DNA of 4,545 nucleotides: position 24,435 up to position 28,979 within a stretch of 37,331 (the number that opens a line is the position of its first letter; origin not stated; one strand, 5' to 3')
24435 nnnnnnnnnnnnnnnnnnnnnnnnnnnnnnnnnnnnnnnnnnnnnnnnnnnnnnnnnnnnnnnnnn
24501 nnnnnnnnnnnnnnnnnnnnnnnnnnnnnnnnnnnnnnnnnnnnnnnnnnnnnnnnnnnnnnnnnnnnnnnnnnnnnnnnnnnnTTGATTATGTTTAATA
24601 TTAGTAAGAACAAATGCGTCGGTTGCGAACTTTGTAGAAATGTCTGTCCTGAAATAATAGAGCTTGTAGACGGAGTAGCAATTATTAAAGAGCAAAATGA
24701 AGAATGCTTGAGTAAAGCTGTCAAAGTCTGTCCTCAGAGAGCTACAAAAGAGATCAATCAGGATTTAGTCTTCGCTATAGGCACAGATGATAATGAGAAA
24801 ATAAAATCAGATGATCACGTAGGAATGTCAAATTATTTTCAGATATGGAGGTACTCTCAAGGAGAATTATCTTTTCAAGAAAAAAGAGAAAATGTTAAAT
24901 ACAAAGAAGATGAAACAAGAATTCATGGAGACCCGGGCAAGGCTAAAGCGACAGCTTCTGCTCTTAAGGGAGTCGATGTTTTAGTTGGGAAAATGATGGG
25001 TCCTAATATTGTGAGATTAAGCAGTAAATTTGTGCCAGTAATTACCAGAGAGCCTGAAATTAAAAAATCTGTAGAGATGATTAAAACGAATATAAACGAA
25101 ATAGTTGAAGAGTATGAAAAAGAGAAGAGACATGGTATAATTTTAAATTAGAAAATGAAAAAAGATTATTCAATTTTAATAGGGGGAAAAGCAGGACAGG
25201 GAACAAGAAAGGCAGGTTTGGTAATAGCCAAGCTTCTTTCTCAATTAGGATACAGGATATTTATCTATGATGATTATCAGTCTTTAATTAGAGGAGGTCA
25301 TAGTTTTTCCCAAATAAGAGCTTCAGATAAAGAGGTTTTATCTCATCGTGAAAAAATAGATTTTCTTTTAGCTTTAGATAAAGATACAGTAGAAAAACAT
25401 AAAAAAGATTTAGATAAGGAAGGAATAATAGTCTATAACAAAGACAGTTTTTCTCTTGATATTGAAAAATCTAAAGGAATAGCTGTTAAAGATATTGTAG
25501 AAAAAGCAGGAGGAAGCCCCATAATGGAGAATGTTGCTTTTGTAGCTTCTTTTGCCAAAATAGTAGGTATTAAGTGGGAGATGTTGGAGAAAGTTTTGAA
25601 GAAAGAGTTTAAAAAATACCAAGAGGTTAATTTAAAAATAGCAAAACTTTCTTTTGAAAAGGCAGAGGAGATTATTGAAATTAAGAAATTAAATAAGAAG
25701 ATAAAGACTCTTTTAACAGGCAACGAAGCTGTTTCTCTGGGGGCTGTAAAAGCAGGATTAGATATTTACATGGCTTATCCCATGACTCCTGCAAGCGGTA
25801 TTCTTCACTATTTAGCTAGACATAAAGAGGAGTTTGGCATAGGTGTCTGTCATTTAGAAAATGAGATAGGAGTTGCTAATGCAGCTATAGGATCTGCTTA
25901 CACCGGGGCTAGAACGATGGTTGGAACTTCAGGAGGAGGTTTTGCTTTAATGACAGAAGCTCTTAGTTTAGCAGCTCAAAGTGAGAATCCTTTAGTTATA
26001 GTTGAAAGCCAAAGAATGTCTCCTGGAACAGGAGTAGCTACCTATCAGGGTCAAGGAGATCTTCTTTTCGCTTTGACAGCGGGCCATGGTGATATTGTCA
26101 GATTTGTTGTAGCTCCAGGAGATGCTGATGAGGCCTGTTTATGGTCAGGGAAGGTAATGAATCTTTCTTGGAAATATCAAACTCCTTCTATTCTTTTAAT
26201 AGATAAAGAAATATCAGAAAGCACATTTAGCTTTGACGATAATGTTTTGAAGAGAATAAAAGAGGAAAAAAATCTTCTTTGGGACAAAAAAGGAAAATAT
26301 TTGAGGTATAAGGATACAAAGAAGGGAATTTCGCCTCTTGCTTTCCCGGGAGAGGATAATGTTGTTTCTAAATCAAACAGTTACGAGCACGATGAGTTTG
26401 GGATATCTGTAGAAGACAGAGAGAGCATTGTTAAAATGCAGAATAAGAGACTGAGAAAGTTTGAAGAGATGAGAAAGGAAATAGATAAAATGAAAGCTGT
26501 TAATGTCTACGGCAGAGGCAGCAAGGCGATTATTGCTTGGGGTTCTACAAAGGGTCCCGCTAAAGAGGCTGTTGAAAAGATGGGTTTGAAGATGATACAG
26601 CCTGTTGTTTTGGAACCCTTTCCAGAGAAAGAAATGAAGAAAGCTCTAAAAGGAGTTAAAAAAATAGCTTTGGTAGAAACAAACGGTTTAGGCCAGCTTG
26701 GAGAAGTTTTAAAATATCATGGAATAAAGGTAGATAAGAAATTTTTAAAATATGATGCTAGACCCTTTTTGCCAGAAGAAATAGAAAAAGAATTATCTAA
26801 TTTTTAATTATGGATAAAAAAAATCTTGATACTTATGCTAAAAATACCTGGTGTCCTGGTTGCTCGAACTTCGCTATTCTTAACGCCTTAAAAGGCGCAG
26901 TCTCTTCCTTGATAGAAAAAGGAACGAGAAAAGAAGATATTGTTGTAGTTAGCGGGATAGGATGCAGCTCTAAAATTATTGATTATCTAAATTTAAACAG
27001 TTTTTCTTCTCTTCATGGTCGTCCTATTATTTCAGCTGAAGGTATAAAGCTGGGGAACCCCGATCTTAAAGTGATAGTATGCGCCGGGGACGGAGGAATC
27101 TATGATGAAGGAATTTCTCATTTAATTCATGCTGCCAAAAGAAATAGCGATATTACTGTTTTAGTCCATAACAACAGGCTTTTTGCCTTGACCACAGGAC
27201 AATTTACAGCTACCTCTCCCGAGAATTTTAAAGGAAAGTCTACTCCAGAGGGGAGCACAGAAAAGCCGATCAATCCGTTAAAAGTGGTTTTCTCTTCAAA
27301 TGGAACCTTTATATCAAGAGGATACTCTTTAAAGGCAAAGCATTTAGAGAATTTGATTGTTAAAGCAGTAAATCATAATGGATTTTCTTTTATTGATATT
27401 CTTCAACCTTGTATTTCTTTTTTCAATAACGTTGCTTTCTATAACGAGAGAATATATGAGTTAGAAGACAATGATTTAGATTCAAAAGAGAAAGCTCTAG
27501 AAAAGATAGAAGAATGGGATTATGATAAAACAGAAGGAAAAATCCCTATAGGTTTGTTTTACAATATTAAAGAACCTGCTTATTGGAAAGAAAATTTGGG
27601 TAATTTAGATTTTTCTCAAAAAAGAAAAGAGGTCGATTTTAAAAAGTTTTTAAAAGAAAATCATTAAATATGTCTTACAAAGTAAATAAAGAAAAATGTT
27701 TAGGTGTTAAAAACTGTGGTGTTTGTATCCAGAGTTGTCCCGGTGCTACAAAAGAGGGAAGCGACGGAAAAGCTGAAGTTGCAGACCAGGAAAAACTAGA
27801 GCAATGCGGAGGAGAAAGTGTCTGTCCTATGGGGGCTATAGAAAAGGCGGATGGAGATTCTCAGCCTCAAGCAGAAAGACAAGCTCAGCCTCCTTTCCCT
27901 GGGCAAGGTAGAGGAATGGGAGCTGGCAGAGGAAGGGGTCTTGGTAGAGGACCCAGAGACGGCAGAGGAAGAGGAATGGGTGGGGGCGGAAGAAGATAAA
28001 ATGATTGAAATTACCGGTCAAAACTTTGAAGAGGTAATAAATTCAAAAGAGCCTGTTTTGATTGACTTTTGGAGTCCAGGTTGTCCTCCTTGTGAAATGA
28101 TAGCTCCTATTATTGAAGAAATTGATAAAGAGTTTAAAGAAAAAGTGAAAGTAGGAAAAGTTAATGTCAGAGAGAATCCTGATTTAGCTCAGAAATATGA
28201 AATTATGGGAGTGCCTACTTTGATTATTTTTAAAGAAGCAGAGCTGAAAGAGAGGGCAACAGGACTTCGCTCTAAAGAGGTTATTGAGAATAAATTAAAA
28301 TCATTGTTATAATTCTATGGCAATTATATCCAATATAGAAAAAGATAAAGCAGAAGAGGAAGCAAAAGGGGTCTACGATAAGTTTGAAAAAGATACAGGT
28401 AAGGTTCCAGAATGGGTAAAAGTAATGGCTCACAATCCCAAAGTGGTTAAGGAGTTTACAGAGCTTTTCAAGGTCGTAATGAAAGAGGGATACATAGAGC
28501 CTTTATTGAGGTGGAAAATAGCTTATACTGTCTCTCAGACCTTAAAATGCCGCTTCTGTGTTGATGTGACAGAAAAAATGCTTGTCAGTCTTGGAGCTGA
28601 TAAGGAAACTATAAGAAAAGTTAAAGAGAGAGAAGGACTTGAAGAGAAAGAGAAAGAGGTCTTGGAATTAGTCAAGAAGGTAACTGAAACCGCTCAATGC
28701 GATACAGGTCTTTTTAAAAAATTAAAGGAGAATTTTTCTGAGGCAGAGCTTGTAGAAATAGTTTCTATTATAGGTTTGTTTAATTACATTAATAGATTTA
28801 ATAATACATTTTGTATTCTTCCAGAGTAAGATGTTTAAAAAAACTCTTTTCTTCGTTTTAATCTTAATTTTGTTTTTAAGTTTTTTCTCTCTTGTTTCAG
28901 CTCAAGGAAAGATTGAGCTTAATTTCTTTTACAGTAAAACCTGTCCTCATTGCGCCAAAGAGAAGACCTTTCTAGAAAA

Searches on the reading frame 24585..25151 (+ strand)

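Call 66: search_protein_families(library=pfam, proteins=[window:24585-25151:+], max_evalue=0.01)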
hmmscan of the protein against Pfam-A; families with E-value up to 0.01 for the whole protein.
window:24585-25151:+ (188 aa): 9 families
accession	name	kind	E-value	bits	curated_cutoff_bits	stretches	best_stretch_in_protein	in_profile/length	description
PF02579.22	Nitro_FeMo-Co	-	6.4e-09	36.4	26.3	1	75-162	5-88/94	Dinitrogenase iron-molybdenum cofactor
PF13370.11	Fer4_13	-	7.2e-06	27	24.5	1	8-53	3-55/58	4Fe-4S single cluster domain of Ferredoxin I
PF13459.11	Fer4_15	-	0.00014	22.9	22.4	1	8-53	5-63/66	4Fe-4S single cluster domain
PF00037.32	Fer4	-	0.00014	22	21.1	1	6-22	3-19/24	4Fe-4S binding domain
PF14697.11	Fer4_21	-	0.00023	21.7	35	1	4-26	34-58/59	4Fe-4S dicluster domain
PF13237.11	Fer4_10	-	0.00031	21.1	25.5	1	5-42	3-43/53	4Fe-4S dicluster domain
PF12797.12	Fer4_2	-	0.0018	18.6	24.5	1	7-23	6-22/22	4Fe-4S binding domain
PF12837.12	Fer4_6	-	0.0027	18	25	1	4-23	2-21/24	4Fe-4S binding domain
PF25160.1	LdpA_Fe-S-bd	-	0.0029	17.8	27.6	0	5-23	22-40/49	LdpA Fe-S cluster-binding domain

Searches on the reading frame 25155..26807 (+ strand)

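Call 66: search_protein_families(library=pfam, proteins=[window:25155-26807:+], max_evalue=0.01)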
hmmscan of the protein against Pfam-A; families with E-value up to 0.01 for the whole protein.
window:25155-26807:+ (550 aa): 4 families
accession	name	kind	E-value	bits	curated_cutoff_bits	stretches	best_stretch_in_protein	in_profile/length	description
PF01855.24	POR_N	-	1.8e-41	142.8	27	1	196-428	2-228/231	Pyruvate flavodoxin/ferredoxin oxidoreductase, thiamine diP-bdg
PF01558.24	POR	-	2.3e-29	103.2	27.4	1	13-166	1-171/173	Pyruvate ferredoxin/flavodoxin oxidoreductase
PF17147.9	PFOR_II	-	5.6e-07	30.3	27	1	458-517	4-69/102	Pyruvate:ferredoxin oxidoreductase core domain II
PF02776.23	TPP_enzyme_N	-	0.0001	22.5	26.8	1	189-299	3-112/119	Thiamine pyrophosphate enzyme, N-terminal TPP binding domain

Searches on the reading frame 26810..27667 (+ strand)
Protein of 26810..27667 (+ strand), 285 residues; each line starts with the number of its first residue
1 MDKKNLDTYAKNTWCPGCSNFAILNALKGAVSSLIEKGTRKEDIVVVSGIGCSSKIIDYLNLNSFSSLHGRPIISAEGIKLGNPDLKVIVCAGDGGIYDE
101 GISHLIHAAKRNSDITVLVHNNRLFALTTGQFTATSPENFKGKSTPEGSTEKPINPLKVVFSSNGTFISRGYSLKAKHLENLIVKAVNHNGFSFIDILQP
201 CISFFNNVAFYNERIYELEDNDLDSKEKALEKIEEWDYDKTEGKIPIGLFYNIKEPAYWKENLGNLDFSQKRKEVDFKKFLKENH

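Call 66: search_protein_families(library=pfam, proteins=[window:26810-27667:+], max_evalue=0.01)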
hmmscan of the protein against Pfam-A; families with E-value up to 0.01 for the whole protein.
window:26810-27667:+ (285 aa): 2 families
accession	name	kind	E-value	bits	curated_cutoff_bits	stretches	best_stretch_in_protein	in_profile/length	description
PF02775.26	TPP_enzyme_C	-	8.6e-23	81.2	21.9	1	58-197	20-151/151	Thiamine pyrophosphate enzyme, C-terminal TPP binding domain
PF12367.13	PFO_beta_C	-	3.8e-08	33.7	24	1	201-258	1-57/66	Pyruvate ferredoxin oxidoreductase beta subunit C terminal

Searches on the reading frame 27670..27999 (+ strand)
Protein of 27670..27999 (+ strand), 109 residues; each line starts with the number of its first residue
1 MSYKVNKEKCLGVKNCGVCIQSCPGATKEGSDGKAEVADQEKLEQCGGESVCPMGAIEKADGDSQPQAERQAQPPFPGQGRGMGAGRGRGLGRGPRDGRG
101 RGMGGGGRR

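Call 66: search_protein_families(library=pfam, proteins=[window:27670-27999:+], max_evalue=0.01)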
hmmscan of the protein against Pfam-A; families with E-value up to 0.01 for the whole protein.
window:27670-27999:+ (109 aa): 5 families
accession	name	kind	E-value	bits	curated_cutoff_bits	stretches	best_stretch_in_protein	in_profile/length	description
PF00037.32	Fer4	-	0.00076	19.6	21.1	0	15-24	10-19/24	4Fe-4S binding domain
PF12837.12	Fer4_6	-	0.0021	18.4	25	0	5-24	4-20/24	4Fe-4S binding domain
PF13237.11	Fer4_10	-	0.0036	17.6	25.5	0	4-47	3-46/53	4Fe-4S dicluster domain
PF25160.1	LdpA_Fe-S-bd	-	0.0038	17.4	27.6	0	4-25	22-40/49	LdpA Fe-S cluster-binding domain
PF12838.12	Fer4_7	-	0.0056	17.6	27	0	3-24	31-49/52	4Fe-4S dicluster domain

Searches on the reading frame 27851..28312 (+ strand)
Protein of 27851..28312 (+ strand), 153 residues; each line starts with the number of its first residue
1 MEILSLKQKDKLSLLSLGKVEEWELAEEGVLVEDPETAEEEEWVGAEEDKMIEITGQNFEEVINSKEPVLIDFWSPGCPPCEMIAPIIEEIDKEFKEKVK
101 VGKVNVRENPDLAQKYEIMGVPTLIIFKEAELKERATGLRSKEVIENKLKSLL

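Call 66: search_protein_families(library=pfam, proteins=[window:27851-28312:+], max_evalue=0.01)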
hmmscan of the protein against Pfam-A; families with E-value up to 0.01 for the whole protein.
window:27851-28312:+ (153 aa): 14 families
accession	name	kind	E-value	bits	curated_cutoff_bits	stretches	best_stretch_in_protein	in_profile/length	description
PF00085.26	Thioredoxin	-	1.1e-27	96.4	23.5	1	51-150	2-102/103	Thioredoxin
PF13098.12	Thioredoxin_2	-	2.8e-09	37.7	27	1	64-148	3-103/104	Thioredoxin-like domain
PF13905.12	Thioredoxin_8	-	3.6e-07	30.9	27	1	67-101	2-36/94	Thioredoxin-like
PF13192.12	Thioredoxin_3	-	1.3e-05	25.6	24.8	1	74-126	6-55/76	Thioredoxin domain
PF07689.18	KaiB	-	0.00011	22.2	27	1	87-125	17-56/82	KaiB domain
PF05768.20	Glrx-like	-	0.00014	22.6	26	1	76-147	8-74/77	Glutaredoxin-like domain (DUF836)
PF13728.12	TraF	-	0.00023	21.5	23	1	65-148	128-222/224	F plasmid transfer operon protein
PF04756.19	OST3_OST6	-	0.00094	19.1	27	1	49-131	11-106/294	OST3 / OST6 family, transporter family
PF07449.17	HyaE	-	0.0013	19.1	22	1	85-140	47-103/108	Hydrogenase-1 expression protein HyaE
PF13848.12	Thioredoxin_6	-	0.0022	18.3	27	1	51-150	79-179/184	Thioredoxin-like domain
PF00578.27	AhpC-TSA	-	0.0036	17.7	26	1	65-116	24-77/124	AhpC/TSA family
PF08534.16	Redoxin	-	0.0045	17.2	26.6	1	66-111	28-75/148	Redoxin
PF14595.12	Thioredoxin_9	-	0.0059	16.9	25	1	75-137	50-114/129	Thioredoxin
PF01323.26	DSBA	-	0.0087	16.3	25.6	0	102-149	148-190/191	DSBA-like thioredoxin domain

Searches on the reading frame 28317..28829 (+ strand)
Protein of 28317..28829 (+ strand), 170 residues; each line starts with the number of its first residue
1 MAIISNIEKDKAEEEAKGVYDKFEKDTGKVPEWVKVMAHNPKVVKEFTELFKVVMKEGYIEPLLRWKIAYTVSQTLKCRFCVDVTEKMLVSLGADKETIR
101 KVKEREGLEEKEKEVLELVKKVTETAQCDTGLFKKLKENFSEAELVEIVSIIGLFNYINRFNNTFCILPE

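Call 66: search_protein_families(library=pfam, proteins=[window:28317-28829:+], max_evalue=0.01)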
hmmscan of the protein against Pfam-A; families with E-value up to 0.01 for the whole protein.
window:28317-28829:+ (170 aa): 2 families
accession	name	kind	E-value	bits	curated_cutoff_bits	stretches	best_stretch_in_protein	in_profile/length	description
PF02627.25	CMD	-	2.3e-06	27.9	23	1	41-101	1-61/84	Carboxymuconolactone decarboxylase family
PF04636.18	PA26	-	0.0014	18.1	29.4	1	9-160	13-168/445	PA26 p53-induced protein (sestrin)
